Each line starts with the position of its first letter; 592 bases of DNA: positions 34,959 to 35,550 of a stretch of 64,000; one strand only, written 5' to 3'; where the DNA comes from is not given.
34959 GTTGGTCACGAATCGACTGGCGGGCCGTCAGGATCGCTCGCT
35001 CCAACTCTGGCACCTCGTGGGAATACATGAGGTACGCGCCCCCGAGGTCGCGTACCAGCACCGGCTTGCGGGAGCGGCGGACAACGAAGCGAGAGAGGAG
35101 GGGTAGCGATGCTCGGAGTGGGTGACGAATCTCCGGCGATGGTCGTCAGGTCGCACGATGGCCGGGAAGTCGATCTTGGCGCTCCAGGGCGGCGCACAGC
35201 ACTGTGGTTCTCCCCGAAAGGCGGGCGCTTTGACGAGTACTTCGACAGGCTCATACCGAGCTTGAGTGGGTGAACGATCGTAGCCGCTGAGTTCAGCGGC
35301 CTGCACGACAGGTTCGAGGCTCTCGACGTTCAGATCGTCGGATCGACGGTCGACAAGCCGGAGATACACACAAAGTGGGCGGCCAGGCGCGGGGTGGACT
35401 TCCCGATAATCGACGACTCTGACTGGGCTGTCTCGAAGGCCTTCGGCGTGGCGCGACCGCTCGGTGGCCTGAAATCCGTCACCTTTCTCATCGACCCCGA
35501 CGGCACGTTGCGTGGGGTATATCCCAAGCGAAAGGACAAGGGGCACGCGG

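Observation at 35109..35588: Peroxiredoxin with UGA at the peroxidatic-cysteine position and a SECIS-like hairpin: candidate selenoprotein in a cassette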

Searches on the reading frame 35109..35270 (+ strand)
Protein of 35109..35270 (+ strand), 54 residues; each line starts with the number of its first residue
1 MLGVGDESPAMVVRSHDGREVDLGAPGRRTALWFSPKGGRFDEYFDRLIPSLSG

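Call 70: find_encoding_contigs(protein=window:35109-35270:+, flank=10000, max_places=4)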
Protein window:35109-35270:+ (54 aa): no gene with exactly this product is on record in the collection.

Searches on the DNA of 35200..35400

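Call 26: search_rna_families(source=window, start=35200, end=35400, threshold=evalue, max_evalue=10)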
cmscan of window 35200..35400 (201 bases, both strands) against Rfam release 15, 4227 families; matches with E-value up to 10: 3.
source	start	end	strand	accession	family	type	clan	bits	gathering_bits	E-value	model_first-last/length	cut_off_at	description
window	35287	35356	+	RF04272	mir-8908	Gene; miRNA;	CL00136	14.8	74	1.2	1-86/86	no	mir-8908 microRNA precursor family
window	35279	35307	-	RF03937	mir-9456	Gene; miRNA;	-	14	80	4.3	1-68/68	no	mir-9456 microRNA precursor family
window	35274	35356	+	RF02467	Ms_IGR-2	Gene; sRNA;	-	10.1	45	8.8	1-82/82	no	Mycobacterium sRNA Ms_IGR-2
